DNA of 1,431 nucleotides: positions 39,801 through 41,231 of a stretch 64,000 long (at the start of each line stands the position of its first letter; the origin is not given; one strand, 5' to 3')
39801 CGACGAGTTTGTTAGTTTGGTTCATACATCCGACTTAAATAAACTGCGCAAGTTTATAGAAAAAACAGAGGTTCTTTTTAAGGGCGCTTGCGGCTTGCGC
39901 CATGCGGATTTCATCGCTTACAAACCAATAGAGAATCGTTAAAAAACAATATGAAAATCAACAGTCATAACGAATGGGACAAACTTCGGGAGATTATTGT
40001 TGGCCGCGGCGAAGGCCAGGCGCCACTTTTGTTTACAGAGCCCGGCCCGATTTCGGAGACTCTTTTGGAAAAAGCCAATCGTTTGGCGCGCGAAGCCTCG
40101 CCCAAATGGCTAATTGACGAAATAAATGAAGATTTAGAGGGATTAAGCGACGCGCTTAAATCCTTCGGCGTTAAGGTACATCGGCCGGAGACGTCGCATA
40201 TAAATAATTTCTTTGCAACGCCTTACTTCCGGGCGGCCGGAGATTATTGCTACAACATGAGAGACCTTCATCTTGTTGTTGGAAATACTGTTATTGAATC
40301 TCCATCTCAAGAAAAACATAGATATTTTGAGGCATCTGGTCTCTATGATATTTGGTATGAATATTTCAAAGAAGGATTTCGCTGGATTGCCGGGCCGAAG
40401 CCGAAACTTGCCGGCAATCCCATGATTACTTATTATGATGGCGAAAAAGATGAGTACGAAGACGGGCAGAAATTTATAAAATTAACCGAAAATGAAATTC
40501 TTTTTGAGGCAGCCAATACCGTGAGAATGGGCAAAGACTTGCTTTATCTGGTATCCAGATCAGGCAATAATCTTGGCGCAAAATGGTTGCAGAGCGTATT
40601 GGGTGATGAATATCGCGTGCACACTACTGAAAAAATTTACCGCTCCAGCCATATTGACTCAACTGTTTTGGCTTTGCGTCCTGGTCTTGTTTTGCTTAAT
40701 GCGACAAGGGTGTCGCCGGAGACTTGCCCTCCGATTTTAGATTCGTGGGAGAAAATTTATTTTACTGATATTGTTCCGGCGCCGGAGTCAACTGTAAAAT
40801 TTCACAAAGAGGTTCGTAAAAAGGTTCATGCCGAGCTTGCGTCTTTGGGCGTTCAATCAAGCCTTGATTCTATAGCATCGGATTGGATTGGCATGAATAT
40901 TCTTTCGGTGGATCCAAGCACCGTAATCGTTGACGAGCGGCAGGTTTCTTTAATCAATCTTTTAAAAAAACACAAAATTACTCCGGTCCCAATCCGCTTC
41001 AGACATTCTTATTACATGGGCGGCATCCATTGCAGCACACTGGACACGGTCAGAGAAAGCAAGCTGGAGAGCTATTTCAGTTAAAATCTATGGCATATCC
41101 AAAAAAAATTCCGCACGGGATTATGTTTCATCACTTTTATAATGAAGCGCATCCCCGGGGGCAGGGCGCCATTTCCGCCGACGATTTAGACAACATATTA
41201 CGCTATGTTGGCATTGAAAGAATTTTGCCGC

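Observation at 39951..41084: Amidinotransferase-fold enzyme (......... catalytic cysteine) embedded in the glycan cluster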

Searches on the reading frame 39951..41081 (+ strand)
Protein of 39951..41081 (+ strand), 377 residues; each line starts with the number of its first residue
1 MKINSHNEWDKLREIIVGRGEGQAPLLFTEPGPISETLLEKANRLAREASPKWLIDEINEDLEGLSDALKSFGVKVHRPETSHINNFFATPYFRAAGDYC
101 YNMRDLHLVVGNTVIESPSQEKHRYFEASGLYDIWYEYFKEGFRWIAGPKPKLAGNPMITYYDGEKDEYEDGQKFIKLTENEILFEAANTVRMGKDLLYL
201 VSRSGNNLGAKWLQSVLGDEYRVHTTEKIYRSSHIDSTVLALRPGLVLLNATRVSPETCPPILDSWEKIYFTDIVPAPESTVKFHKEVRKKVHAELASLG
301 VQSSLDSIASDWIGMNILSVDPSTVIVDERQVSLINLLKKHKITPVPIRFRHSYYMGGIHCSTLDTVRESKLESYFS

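Call 4: search_protein_families(library=pfam, proteins=[window:39951-41081:+], max_evalue=10)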
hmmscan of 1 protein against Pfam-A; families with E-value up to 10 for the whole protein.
window:39951-41081:+ (377 aa): 1 family
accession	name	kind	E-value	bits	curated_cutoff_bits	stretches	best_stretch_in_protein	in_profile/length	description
PF02274.22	ADI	-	0.016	14.7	22.8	1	313-368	321-377/377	Arginine deiminase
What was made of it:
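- On Amidinotransferase family (AGAT/StrB1 type) of the guanidino-group-modifying (pentein) superfamily: 14.7 bits against a cut-off of 22.8, C-terminal 56 residues only (call 4).
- Pfam PF02274 is below threshold (call 4).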

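Call 5: search_protein_families(library=ncbifam, proteins=[window:39951-41081:+], max_evalue=10)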
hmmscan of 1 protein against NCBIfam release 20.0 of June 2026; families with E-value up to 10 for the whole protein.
window:39951-41081:+ (377 aa): 0 families
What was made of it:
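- On Amidinotransferase family (AGAT/StrB1 type) of the guanidino-group-modifying (pentein) superfamily: There is no NCBIfam hit (call 5).
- Tried and rejected: Pfam PF02274 gave only a sub-threshold hit to the C-terminal 56 residues (call 4), and NCBIfam gave nothing (call 5).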

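Call 6: search_solved_structures(query=window:39951-41081:+, max_evalue=10, show_alignments=3)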
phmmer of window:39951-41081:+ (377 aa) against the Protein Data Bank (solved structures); distinct sequences matched with E-value up to 10: 11.
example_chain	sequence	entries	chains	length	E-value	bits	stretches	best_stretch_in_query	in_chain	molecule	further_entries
1bwd_A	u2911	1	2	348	1.7e-70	241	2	3-275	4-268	PROTEIN (INOSAMINE-PHOSPHATE AMIDINOTRANSFERASE)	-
6u1r_A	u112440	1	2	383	1.6e-54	188.4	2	3-269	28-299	SxtG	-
5wpi_A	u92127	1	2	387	1.9e-44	155.3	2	4-268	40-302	HsvA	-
2jdx_A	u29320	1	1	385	3.1e-43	151.3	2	3-275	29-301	PROTEIN (L-ARGININE:GLYCINE AMIDINOTRANSFERASE)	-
1jdx_A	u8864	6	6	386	6.2e-43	150.3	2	3-275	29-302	PROTEIN (L-ARGININE:GLYCINE AMIDINOTRANSFERASE)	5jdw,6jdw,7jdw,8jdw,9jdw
1jdw_A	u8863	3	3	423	9.2e-43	149.8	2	3-275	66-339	L-ARGININE:GLYCINE AMIDINOTRANSFERASE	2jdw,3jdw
4jdw_A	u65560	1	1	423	1.6e-41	145.6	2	3-275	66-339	L-ARGININE:GLYCINE AMIDINOTRANSFERASE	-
5ydz_A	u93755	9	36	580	0.17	14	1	227-318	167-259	mammalian endo-lysosomal TRPML1 channel | Mucolipin-1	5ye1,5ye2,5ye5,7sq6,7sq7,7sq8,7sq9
9cbz_B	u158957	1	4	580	0.17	14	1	227-318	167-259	Mucolipin-1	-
5wpq_A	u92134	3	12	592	0.17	13.9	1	227-318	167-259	Mucolipin-1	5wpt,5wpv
5tja_A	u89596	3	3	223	0.64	12.1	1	227-318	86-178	Mucolipin-1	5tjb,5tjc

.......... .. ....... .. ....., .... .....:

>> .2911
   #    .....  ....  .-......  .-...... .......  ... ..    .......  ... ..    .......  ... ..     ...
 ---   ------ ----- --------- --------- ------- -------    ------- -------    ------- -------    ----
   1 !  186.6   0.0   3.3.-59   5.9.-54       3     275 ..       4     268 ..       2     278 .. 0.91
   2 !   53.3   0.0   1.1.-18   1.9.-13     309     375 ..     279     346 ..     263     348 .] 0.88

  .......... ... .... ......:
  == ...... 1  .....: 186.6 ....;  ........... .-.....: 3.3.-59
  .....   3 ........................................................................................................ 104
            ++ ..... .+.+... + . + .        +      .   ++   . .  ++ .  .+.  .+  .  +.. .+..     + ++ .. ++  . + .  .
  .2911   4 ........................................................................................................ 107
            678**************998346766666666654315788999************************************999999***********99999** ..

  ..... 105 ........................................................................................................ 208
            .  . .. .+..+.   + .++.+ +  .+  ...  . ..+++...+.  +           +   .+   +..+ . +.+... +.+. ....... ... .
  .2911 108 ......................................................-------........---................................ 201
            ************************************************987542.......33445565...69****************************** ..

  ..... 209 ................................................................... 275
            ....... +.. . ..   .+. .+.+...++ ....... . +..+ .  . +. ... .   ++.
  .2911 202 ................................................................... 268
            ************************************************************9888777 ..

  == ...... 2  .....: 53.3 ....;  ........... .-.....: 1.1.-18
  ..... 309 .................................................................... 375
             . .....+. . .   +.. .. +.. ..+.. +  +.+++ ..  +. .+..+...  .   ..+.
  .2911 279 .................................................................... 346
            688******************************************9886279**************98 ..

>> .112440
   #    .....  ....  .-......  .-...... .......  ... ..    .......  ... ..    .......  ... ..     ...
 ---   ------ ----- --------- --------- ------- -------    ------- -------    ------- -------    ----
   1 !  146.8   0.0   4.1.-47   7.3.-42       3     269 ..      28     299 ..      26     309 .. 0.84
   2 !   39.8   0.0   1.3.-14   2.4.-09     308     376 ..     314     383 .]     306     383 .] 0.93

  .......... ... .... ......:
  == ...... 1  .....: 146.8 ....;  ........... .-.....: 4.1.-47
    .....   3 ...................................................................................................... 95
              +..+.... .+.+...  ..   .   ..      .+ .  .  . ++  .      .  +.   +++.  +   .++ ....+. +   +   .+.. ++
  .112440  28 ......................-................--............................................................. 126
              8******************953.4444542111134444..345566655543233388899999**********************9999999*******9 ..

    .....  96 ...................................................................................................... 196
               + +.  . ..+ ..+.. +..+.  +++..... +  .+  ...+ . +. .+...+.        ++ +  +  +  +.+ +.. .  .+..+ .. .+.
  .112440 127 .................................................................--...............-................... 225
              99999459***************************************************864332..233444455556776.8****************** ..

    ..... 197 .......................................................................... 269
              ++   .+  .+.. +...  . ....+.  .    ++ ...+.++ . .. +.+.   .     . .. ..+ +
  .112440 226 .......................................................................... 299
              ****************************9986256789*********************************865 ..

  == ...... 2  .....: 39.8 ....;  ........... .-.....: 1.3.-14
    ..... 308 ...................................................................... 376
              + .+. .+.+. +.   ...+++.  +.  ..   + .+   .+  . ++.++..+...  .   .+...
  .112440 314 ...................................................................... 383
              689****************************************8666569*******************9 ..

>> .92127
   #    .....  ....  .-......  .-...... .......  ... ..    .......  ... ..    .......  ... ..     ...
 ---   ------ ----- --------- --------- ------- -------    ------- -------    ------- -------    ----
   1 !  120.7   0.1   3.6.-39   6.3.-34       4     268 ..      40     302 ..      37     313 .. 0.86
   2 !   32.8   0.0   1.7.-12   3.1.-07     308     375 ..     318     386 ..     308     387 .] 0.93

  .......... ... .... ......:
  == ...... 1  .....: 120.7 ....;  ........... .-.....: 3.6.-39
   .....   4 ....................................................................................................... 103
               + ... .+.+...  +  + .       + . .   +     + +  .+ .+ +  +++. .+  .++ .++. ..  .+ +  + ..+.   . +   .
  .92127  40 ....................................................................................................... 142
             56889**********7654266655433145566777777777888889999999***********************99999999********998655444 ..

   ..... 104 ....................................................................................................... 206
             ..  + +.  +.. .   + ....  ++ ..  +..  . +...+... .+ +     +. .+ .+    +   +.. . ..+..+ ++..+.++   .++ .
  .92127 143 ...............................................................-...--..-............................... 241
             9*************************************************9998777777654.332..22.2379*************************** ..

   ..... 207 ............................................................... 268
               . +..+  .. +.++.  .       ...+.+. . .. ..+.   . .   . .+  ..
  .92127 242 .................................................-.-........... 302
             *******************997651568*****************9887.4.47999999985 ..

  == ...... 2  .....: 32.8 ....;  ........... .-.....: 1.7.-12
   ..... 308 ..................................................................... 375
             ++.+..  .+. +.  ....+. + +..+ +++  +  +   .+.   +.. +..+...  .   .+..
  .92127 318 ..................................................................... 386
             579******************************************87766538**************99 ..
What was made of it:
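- On Arginine deiminase / agmatine deiminase / DDAH hydrolases: They do not appear in the sequence search at E<10 (call 6).
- Checked: The homology is far beyond chance: phmmer E 1.7e-70 to StrB1 1bwd, 1.6e-54 to SxtG and about 1e-43 to AGAT (call 6).
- (1) Homology and fold: StrB1 E 1.7e-70, SxtG 1.6e-54, HsvA and AGAT about 1e-43 (call 6). StrB1 is the best PDB hit (call 6).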

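Call 7: find_homologous_proteins(query=window:39951-41081:+)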
Query window:39951-41081:+ (377 aa): 1298 proteins with E <= 0.001 among 5827 candidates; the best 120 are listed.
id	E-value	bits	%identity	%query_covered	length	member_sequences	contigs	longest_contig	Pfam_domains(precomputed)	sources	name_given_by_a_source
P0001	2.5e-236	802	92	100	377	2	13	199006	-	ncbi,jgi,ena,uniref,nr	ncbi:hypothetical protein A2661_00395 [Candidatus Giovannonibacteria bacterium RIFCSPHIGHO2_01_FULL_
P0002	7.8e-209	711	81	99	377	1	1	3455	-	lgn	-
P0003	1.1e-206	704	81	100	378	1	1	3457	-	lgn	-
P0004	3.1e-199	680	77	100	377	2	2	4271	-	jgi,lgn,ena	-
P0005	1.6e-196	671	77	99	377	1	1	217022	-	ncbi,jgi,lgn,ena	-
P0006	5.2e-196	669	77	100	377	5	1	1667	-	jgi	jgi:N-dimethylarginine dimethylaminohydrolase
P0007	9.4e-196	668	77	100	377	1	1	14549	-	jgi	jgi:glycine amidinotransferase/scyllo-inosamine-4-phosphate amidinotransferase 1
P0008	9.4e-196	668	76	99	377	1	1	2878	-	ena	-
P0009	1.4e-195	668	75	99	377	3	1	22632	-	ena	-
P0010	2.3e-195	667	76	99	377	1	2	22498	-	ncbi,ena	-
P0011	2.4e-194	664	75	99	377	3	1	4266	-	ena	-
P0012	1.2e-192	658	75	100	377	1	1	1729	-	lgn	-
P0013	1.5e-192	658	76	99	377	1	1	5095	-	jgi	-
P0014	3.9e-192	656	76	100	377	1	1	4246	-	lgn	-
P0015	6.7e-192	655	74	100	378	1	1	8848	-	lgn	-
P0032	5.1e-186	636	72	99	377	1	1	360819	-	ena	-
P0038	4.0e-185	633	74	100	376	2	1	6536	PF02274.23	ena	-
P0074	6.9e-179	613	70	100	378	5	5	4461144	-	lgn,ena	-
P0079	3.3e-177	607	70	100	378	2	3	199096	PF02274.23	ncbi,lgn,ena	-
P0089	3.5e-174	597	70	100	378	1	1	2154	PF02274.23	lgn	-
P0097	2.8e-170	584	68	100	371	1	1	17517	PF02274.23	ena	-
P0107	9.2e-168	576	68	100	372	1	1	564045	-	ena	-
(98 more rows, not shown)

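Call 13: find_encoding_contigs(protein=P0001, flank=10000, max_places=3)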
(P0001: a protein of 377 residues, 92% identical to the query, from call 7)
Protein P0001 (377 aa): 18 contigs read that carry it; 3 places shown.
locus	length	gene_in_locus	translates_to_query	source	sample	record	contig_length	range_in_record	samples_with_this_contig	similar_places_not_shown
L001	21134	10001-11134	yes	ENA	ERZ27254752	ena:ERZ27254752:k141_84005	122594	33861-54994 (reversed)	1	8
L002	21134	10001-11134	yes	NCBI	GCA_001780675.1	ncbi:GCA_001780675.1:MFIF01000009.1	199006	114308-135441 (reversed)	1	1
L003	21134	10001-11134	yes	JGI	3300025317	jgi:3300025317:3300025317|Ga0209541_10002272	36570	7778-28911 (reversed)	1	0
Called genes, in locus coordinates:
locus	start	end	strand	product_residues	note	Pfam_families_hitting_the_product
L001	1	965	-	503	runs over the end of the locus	PF05159:Capsule_synth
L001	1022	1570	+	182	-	PF00132:Hexapep, PF14602:Hexapep_2 (weak)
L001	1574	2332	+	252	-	PF00977:His_biosynth, PF01207:Dus (faint), PF03060:NMO (faint)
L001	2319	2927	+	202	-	PF00117:GATase, PF01965:DJ-1_PfpI (faint), PF07685:GATase_3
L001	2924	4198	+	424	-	-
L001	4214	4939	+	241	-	PF02348:CTP_transf_3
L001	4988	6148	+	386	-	PF13469:Sulfotransfer_3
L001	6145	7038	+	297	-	PF01408:GFO_IDH_MocA, PF22725:GFO_IDH_MocA_C3, PF02894:GFO_IDH_MocA_C (faint)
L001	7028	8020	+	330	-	PF01408:GFO_IDH_MocA, PF02894:GFO_IDH_MocA_C, PF22725:GFO_IDH_MocA_C3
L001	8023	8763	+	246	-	PF13489:Methyltransf_23, PF08241:Methyltransf_11, PF08242:Methyltransf_12, PF13649:Methyltransf_25, PF13847:Methyltransf_31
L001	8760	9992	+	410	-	PF13489:Methyltransf_23, PF08241:Methyltransf_11, PF08242:Methyltransf_12, PF13649:Methyltransf_25, PF13847:Methyltransf_31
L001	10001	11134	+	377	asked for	-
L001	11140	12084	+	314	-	PF01522:Polysacc_deac_1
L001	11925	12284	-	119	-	-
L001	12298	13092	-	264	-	PF00551:Formyl_trans_N (faint)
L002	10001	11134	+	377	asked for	-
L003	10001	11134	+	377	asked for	-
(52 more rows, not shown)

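Call 14: find_encoding_contigs(protein=P0074, flank=10000, max_places=1)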
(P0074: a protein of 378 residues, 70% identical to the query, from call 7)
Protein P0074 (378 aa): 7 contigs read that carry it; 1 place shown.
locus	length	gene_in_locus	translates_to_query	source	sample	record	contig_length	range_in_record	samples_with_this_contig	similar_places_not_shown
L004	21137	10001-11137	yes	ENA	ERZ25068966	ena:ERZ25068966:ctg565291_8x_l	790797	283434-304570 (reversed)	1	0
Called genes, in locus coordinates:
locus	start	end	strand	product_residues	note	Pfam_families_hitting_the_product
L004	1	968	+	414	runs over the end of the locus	PF13469:Sulfotransfer_3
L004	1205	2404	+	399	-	PF13489:Methyltransf_23, PF08241:Methyltransf_11, PF08242:Methyltransf_12, PF13649:Methyltransf_25, PF13847:Methyltransf_31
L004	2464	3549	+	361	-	PF01408:GFO_IDH_MocA, PF22725:GFO_IDH_MocA_C3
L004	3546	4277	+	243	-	PF02348:CTP_transf_3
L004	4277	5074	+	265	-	PF00106:adh_short, PF01370:Epimerase (weak), PF08659:KR (weak), PF13561:adh_short_C2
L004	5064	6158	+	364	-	-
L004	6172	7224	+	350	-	PF03102:NeuB, PF08666:SAF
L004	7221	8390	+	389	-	PF02350:Epimerase_2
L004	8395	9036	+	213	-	PF17836:PglD_N, PF25087:GMPPB_C (faint), PF25084:LbH_EIF2B (weak), PF00132:Hexapep (weak)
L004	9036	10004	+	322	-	PF01522:Polysacc_deac_1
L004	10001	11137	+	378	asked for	-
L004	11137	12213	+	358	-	PF00571:CBS, PF00483:NTP_transferase, PF12804:NTP_transf_3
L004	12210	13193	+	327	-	PF01073:3Beta_HSD, PF01370:Epimerase, PF02719:Polysacc_synt_2, PF04321:RmlD_sub_bind, PF05368:NmrA, PF07993:NAD_binding_4, PF16363:GDP_Man_Dehyd, PF13460:NAD_binding_10, +1 more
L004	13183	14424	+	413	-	PF00155:Aminotran_1_2, PF01041:DegT_DnrJ_EryC1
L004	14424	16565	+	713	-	-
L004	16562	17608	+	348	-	PF01073:3Beta_HSD, PF01370:Epimerase, PF02719:Polysacc_synt_2, PF04321:RmlD_sub_bind, PF07993:NAD_binding_4 (weak), PF16363:GDP_Man_Dehyd, PF13460:NAD_binding_10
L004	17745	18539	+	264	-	PF01370:Epimerase, PF04321:RmlD_sub_bind, PF16363:GDP_Man_Dehyd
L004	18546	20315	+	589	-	PF00664:ABC_membrane, PF00005:ABC_tran, PF02463:SMC_N (faint), PF13191:AAA_16 (faint)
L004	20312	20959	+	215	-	PF00702:Hydrolase, PF12710:HAD, PF13419:HAD_2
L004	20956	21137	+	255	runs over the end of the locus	PF00106:adh_short, PF01370:Epimerase (weak), PF08659:KR, PF13561:adh_short_C2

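Call 15: find_encoding_contigs(protein=P0107, flank=10000, max_places=1)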
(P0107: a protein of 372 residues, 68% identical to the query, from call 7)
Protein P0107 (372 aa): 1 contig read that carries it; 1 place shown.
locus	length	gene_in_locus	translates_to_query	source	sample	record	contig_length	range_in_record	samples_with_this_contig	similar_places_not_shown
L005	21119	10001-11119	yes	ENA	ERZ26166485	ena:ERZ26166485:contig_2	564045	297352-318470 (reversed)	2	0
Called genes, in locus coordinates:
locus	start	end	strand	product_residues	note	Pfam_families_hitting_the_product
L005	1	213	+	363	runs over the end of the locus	PF00535:Glycos_transf_2 (faint)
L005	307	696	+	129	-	PF01583:APS_kinase, PF08433:KTI12 (weak), PF13671:AAA_33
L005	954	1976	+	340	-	PF01408:GFO_IDH_MocA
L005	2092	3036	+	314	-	PF01408:GFO_IDH_MocA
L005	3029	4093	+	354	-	PF01408:GFO_IDH_MocA, PF22725:GFO_IDH_MocA_C3, PF02894:GFO_IDH_MocA_C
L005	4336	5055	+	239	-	PF02348:CTP_transf_3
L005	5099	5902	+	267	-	PF00106:adh_short, PF01370:Epimerase (weak), PF08659:KR (weak), PF13561:adh_short_C2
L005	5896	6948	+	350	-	PF03102:NeuB, PF08666:SAF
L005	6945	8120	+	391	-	PF02350:Epimerase_2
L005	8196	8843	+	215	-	PF25087:GMPPB_C (faint), PF00132:Hexapep (faint)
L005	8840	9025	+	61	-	-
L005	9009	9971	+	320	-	PF01522:Polysacc_deac_1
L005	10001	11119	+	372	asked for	-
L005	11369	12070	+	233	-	PF03848:TehB, PF13489:Methyltransf_23, PF13847:Methyltransf_31, PF08241:Methyltransf_11, PF08242:Methyltransf_12, PF13649:Methyltransf_25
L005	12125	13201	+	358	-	PF00571:CBS (weak), PF00483:NTP_transferase, PF12804:NTP_transf_3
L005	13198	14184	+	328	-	PF01073:3Beta_HSD, PF01370:Epimerase, PF02719:Polysacc_synt_2, PF04321:RmlD_sub_bind, PF05368:NmrA, PF07993:NAD_binding_4, PF16363:GDP_Man_Dehyd, PF13460:NAD_binding_10, +1 more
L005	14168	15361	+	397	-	PF01041:DegT_DnrJ_EryC1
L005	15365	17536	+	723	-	-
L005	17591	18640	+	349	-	PF01073:3Beta_HSD, PF01370:Epimerase, PF02719:Polysacc_synt_2, PF04321:RmlD_sub_bind, PF07993:NAD_binding_4 (weak), PF16363:GDP_Man_Dehyd, PF13460:NAD_binding_10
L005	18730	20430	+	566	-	PF00664:ABC_membrane (weak), PF13476:AAA_23 (weak), PF00005:ABC_tran, PF02463:SMC_N (weak)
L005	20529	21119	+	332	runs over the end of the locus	PF04464:Glyphos_transf (weak)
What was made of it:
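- In L004 and L005 the NodB-AMT pair sits inside an otherwise canonical operon: legI-legG-legH-NodB-AMT-ptmE-legB-legC (calls 14, 15).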
